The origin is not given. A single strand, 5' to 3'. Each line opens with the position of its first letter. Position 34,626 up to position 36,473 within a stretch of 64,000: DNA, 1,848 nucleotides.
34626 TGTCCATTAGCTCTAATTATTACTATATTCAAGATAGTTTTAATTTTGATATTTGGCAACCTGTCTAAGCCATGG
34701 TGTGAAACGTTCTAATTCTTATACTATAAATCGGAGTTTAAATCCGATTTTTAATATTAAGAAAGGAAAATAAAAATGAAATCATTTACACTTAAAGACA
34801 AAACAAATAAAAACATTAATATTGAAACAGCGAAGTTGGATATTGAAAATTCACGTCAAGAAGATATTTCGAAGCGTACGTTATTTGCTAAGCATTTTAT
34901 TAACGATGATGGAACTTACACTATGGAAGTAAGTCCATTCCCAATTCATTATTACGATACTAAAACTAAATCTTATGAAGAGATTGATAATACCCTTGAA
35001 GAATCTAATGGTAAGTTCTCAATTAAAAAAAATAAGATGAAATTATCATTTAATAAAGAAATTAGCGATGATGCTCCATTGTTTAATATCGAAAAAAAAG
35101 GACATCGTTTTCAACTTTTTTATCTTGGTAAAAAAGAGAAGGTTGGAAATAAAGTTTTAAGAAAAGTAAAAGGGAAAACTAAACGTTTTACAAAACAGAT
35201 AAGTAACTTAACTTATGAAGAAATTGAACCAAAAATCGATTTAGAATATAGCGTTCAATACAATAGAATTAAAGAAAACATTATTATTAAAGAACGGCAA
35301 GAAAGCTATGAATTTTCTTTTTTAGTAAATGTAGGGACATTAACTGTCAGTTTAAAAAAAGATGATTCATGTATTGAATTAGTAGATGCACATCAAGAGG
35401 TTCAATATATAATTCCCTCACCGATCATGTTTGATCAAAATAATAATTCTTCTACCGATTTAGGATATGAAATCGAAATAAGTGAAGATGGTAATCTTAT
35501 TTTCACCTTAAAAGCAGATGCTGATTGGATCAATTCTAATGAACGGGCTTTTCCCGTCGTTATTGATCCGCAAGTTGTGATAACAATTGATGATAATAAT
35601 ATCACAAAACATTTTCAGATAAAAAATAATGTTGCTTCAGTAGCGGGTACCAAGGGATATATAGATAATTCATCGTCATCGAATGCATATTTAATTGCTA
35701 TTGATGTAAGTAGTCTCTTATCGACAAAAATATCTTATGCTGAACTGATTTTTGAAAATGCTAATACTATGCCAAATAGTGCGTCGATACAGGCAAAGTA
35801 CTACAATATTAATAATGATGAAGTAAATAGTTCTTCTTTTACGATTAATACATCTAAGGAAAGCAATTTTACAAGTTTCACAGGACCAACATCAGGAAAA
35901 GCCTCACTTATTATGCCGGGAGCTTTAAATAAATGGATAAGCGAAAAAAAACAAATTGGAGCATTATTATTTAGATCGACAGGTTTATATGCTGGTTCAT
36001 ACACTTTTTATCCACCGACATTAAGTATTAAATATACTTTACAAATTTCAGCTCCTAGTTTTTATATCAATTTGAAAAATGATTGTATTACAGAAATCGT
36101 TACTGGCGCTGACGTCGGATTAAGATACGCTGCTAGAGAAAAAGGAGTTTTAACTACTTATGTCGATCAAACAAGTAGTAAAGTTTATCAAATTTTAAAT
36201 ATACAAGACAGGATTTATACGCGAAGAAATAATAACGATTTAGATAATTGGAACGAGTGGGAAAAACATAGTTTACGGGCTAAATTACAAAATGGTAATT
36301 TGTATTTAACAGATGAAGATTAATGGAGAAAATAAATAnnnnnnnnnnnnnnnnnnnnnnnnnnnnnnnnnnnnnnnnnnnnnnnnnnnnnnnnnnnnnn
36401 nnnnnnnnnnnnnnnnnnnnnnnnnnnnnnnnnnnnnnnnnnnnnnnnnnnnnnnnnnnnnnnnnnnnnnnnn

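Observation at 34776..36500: Rhs protein lacks any recognisable export signal and is preceded by a tightly linked 515-aa partner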

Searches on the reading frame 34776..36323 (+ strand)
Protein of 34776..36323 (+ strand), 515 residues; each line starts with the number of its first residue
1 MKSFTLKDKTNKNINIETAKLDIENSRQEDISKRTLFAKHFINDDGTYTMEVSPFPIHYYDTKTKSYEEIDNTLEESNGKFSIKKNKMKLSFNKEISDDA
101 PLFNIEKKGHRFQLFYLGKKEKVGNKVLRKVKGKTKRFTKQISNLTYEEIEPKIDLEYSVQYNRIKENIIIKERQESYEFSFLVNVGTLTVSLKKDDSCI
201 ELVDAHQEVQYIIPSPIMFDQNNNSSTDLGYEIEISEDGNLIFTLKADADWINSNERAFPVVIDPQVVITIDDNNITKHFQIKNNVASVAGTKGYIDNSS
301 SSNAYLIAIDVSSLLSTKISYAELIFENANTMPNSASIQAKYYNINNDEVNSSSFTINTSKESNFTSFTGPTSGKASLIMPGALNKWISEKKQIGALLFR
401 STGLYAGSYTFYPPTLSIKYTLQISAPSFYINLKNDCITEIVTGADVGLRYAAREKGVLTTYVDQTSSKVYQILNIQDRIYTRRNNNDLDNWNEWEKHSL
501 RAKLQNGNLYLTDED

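Call 4: search_protein_families(library=pfam, proteins=[window:34776-36323:+], max_evalue=0.1)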
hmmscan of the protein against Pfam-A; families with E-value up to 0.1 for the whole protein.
window:34776-36323:+ (515 aa): 0 families

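Call 5: search_protein_families(library=ncbifam, proteins=[window:34776-36323:+], max_evalue=0.1)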
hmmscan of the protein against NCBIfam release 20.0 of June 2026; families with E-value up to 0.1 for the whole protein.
window:34776-36323:+ (515 aa): 0 families

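Call 7: search_protein_families(library=phrogs, proteins=[window:34776-36323:+], max_evalue=0.1)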
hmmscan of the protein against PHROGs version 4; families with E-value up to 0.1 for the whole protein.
window:34776-36323:+ (515 aa): 0 families

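Call 10: find_homologous_proteins(query=window:34776-36323:+)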
Query window:34776-36323:+ (515 aa): 39 proteins with E <= 0.001 among 8000 candidates.
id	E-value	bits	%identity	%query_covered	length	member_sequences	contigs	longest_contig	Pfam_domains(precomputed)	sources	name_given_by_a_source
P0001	0.0e+0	1131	100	100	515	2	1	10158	-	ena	-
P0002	1.6e-160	553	57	89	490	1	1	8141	-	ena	-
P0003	1.2e-110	389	40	97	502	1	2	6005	-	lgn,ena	-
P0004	5.2e-105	370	40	97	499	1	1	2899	-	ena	-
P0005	1.0e-65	240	33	95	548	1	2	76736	-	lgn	-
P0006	9.9e-41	158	37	51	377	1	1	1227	-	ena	-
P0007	3.5e-38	150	38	47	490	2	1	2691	-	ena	-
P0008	1.5e-33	134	33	63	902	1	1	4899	PF24517.3,PF13529.14,PF25778.2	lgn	-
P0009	1.8e-33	134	35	53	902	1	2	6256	PF24517.3,PF25778.2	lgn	-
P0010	3.3e-29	120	32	47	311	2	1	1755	-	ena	-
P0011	1.5e-28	118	30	61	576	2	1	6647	-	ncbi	-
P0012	1.0e-27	115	33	54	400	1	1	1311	-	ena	-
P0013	1.6e-27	115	30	48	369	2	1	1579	-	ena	-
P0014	2.2e-27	114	32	55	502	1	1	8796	-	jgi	jgi:hypothetical protein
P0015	3.3e-27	113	32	55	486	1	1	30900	PF13151.13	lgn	-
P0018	6.8e-27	112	33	49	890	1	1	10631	PF24517.3,PF14200.13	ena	-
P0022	4.1e-24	103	32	47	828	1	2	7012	PF24517.3,PF13529.14,PF14200.13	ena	-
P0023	6.9e-24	103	30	64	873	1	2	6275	PF24517.3,PF14200.13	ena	-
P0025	8.2e-23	99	30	54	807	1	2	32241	PF19190.7,PF24517.3,PF13004.14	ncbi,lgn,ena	-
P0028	2.6e-20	91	29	51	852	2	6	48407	PF05593.20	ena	-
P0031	8.3e-17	79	29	43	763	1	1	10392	PF24517.3,PF07833.17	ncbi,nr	ncbi:MAG: DNRLRE domain-containing protein, partial [Oscillospiraceae bacterium]|nr:DNRLRE domain-co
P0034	2.8e-11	61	27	49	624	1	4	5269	PF13688.13,PF24517.3,PF06848.18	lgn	-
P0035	3.1e-10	57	36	26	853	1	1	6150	PF24517.3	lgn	-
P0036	2.2e-9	55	27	49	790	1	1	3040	PF24517.3,PF00688.25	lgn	-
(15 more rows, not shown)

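Call 14: find_encoding_contigs(protein=P0005, flank=10000, max_places=3)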
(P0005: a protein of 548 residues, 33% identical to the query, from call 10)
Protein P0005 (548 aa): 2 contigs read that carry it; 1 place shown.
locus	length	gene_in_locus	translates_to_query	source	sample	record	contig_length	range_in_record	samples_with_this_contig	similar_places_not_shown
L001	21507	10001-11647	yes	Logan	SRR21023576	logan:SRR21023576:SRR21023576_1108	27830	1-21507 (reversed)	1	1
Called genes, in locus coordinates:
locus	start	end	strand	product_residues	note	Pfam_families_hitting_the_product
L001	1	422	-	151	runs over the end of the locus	PF00383:dCMP_cyt_deam_1, PF14437:MafB19-deam, PF14439:Bd3614-deam (weak)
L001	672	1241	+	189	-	-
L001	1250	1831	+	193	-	PF01928:CYTH (weak)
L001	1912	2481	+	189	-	-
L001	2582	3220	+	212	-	PF02223:Thymidylate_kin, PF13521:AAA_28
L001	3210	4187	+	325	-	PF13177:DNA_pol3_delta2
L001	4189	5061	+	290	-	PF04468:PSP1, PF28472:PSP1_3rd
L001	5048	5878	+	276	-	PF00590:TP_methylase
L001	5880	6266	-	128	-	-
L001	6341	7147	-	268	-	PF02463:SMC_N (faint), PF13175:AAA_15, PF13476:AAA_23 (weak), PF13304:AAA_21 (faint)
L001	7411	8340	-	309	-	PF01381:HTH_3 (weak)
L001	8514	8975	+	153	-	-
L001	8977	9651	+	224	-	-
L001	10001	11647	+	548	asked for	-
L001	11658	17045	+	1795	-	PF05593:RHS_repeat (faint), PF01079:Hint (weak), PF13403:Hint_2 (faint), PF07591:PT-HINT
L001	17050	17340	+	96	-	-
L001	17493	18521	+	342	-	PF14022:DUF4238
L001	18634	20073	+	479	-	PF18928:DUF5677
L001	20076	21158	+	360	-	-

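Call 15: find_encoding_contigs(protein=P0002, flank=10000, max_places=3)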
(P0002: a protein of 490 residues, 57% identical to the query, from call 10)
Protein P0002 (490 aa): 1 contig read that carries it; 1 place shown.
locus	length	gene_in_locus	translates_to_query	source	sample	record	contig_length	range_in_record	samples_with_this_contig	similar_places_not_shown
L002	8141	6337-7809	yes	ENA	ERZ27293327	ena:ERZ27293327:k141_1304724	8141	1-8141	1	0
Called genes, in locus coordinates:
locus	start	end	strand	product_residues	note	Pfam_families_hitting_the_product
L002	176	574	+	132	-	-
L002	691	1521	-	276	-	PF00398:RrnaAD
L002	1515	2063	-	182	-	PF01751:Toprim, PF13331:DUF4093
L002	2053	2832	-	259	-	PF01026:TatD_DNase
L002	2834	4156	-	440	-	PF10396:TrmE_N, PF00350:Dynamin_N (faint), PF12631:MnmE_helical, PF01926:MMR_HSR1, PF02421:FeoB_N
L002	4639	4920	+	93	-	-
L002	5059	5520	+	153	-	-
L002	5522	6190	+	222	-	-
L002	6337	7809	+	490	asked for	-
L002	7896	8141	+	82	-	?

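Call 16: find_encoding_contigs(protein=P0015, flank=10000, max_places=2)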
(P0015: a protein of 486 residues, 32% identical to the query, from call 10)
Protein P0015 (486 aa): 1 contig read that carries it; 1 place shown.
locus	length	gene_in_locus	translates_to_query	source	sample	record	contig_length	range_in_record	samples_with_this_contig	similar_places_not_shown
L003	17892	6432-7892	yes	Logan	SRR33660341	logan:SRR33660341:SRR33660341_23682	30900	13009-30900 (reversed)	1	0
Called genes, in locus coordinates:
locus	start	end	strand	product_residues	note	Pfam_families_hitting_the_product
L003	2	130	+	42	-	?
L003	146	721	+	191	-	-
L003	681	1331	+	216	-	PF01712:dNK (weak), PF02223:Thymidylate_kin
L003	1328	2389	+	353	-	PF14907:NTP_transf_5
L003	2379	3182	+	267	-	-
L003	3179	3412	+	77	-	PF00550:PP-binding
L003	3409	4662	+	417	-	PF00501:AMP-binding, PF13193:AMP-binding_C (weak)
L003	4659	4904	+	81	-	PF00550:PP-binding (weak)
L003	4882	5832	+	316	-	PF14399:BtrH_N (weak)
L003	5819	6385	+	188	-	-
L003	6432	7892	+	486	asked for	PF13151:DUF3990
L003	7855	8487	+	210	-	PF01381:HTH_3 (faint)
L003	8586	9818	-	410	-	PF14659:Phage_int_SAM_3, PF22022:Phage_int_M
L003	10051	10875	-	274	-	PF02384:N6_Mtase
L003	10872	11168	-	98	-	-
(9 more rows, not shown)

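Call 17: find_encoding_contigs(protein=P0003, flank=10000, max_places=2)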
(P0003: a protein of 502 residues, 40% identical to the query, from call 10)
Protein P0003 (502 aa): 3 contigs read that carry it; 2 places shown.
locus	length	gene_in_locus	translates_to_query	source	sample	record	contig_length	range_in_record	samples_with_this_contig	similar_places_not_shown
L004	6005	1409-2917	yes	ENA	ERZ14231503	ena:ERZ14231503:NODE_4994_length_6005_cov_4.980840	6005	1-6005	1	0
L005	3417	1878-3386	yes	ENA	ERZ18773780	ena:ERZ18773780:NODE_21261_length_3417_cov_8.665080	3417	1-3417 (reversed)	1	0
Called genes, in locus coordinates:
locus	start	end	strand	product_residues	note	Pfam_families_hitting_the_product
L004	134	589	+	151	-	-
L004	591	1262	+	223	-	-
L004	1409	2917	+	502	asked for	-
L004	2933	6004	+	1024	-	?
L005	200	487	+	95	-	-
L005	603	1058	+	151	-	-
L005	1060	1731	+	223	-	-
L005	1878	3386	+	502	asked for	-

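Call 18: find_encoding_contigs(protein=P0028, flank=10000, max_places=2)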
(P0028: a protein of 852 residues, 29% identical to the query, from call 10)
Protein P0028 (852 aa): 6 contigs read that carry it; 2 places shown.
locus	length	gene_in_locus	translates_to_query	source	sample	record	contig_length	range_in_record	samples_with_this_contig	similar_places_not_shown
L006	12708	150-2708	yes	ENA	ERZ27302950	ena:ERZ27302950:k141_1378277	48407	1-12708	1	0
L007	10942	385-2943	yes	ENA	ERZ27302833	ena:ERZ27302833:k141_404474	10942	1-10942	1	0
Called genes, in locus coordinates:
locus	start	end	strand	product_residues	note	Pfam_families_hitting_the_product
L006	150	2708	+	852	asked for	PF05593:RHS_repeat (faint)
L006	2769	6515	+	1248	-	PF25023:TEN_YD-shell (faint), PF05593:RHS_repeat (faint)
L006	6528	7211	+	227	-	-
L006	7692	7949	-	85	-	PF13730:HTH_36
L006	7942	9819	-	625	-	PF02534:T4SS-DNA_transf, PF10412:TrwB_AAD_bind, PF12696:TraG-D_C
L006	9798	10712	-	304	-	PF13154:DUF3991, PF13155:Toprim_2, PF13362:Toprim_3, PF13662:Toprim_4 (weak)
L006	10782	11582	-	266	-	PF12686:DUF3800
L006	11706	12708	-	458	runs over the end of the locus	PF18555:MobL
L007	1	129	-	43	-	?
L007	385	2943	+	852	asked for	PF05593:RHS_repeat (faint)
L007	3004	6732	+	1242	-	PF25023:TEN_YD-shell (faint), PF05593:RHS_repeat (faint)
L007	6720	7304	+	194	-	-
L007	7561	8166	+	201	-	PF19865:DUF6338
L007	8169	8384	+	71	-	-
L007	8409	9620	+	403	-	-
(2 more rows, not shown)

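Call 38: predict_structure(alignment_id=A3)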
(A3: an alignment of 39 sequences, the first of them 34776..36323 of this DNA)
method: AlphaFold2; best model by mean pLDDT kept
length: 515 residues; sequences in the alignment: 39
mean_pLDDT: 79.3   pTM: 0.70
mean pLDDT of the five models: 79.3, 78.9, 78.8, 77.9, 74.9
residues with pLDDT >= 90: 278; 70-90: 105; 50-70: 26; < 50: 106
segments of 3 or more residues with pLDDT < 50: 1-24, 425-476, 478-492, 502-511
pLDDT, mean of each block of 10 residues (from residue 1): 30 34 62 90 87 92 90 93 91 89 93 91 57 73 90 94 93 95 95 87 95 95 93 92 96 96 94 85 95 88 94 88 94 89 96 94 95 93 96 96 84 95 51 36 36 40 42 44 45 51 45 50
secondary structure, 60 per line:
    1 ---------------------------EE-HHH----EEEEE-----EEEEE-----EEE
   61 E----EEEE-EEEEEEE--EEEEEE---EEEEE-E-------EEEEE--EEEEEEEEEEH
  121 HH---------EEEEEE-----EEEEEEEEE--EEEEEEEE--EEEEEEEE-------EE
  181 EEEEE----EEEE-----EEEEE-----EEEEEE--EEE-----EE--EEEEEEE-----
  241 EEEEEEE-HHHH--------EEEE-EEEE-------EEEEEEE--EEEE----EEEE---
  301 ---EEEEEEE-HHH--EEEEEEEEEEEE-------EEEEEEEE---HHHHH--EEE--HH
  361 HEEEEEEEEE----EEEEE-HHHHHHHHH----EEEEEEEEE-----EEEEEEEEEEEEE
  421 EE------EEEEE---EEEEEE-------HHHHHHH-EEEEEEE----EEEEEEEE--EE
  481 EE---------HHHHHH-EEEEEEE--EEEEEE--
elements in order: E38-42 E48-52 E58-61 E66-69 E71-77 E80-85 E89-93 E103-107 E110-119 E132-137 E143-151 E154-161 E164-171 E179-185 E190-193 E199-203 E209-214 E217-219 E229-235 E241-247 H249-252 E261-264 E266-269 E277-283 E286-289 E294-297 E304-310 E317-328 E336-343 H347-351 E354-356 E362-370 E375-379 H381-389 E394-402 E408-422 E429-433 E437-442 H450-456 E458-464 E469-476 E479-482 H492-497 E499-505 E508-513
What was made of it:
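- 34776..34859 (+): 515-aa protein, aa 1-28: hydrophilic N-terminus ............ (low pLDDT). The motif M-K-K/x-[IFV]-x-[LV]-[KS] is shared by signal-less relatives. AF2 pLDDT is below 50 for aa 1-24 (call 38).
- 36048..36323 (+): 515-aa protein, aa 425-515: split-type-specific C-terminal extension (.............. ... G[IV]LTT ... K[VI]YQ ... W.EW ... LYL[TSN]D). Inferred docking domain. Low pLDDT when modelled alone (call 38).
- The partner C-terminal region is modelled with low confidence (call 38), and no complex prediction could be run.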

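Call 41: fold_search(model_id=the predicted structure, library=pdb)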
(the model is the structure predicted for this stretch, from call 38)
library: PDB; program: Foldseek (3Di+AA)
matches with E <= 10: 836; with E <= 0.001: 5
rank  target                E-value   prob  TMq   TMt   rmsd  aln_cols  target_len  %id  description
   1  3ob8_A                4.5e-04  1.00  0.22  0.13  14.7       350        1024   10  Structure of the beta-galactosidase from Kluyveromyces lactis in complex with galactose (released 2011-08-17)
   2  8r70_B                5.3e-04  1.00  0.27  0.23   5.8       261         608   10  Polysaccharide lyase BtPL33HA (BT4410) Y291A with HA dp4 (released 2024-12-04)
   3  8wab_B                6.8e-04  1.00  0.23  0.60   3.9       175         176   12  Crystal structure of a chondroitin sulfate-binding carbohydrate binding module of a chondroitinase (released 2024-01-17)
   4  8wab_A                7.1e-04  1.00  0.22  0.58   4.1       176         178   12  Crystal structure of a chondroitin sulfate-binding carbohydrate binding module of a chondroitinase (released 2024-01-17)
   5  6sf2_F                9.6e-04  1.00  0.18  0.50   9.2       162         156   12  Ternary complex of human bone morphogenetic protein 9 (BMP9) growth factor domain, its prodomain and extracellular dom (released 2020-04-08)
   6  5vqf_D                1.4e-03  0.99  0.18  0.26  19.3       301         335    8  Crystal Structure of pro-TGF-beta 1 (released 2017-11-15)
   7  7qx4                  1.7e-03  0.57  0.15  0.13  20.2       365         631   10  mosquitocidal Cry11Aa determined at pH 7 from naturally-occurring nanocrystals by Serial femtosecond crystallography (released 2022-07-27)
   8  8r71_A                1.7e-03  1.00  0.26  0.22   6.1       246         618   11  Polysaccharide lyase BtPL33HA (BT4410) Y291A with HAdp4 collected at 1.22 A (released 2024-12-04)
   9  6gff_E                1.7e-03  1.00  0.17  0.37  10.0       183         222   11  Structure of GARP (LRRC32) in complex with latent TGF-beta1 and MHG-8 Fab (released 2018-11-07)
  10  2c9k                  1.8e-03  0.41  0.14  0.12  20.4       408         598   10  Structure of the functional form of the mosquito-larvicidal Cry4Aa toxin from Bacillus thuringiensis at 2.8 A resolution (released 2006-04-25)
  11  9occ_E                1.9e-03  0.33  0.11  0.08  27.5       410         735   13  Sf11 bacteriophage tail (released 2025-11-12)
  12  8r70_A                2.1e-03  1.00  0.27  0.23   6.4       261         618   13  Polysaccharide lyase BtPL33HA (BT4410) Y291A with HA dp4 (released 2024-12-04)
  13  6jhp_A                2.1e-03  1.00  0.23  0.18   9.6       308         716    7  Crystal structure of the glycoside hydrolase family 36 alpha-galactosidase from Paecilomyces thermophila (released 2020-05-20)
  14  6ixy_B                2.3e-03  0.21  0.09  0.10  22.8       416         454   11  X-ray structure of major pilin from C. perfringens SM101 (released 2019-08-14)
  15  6gff_C                2.5e-03  1.00  0.18  0.41   7.0       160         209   12  Structure of GARP (LRRC32) in complex with latent TGF-beta1 and MHG-8 Fab (released 2018-11-07)
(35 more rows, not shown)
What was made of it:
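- On CBM96 / DNRLRE domain: Foldseek TMt 0.60 (call 41).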
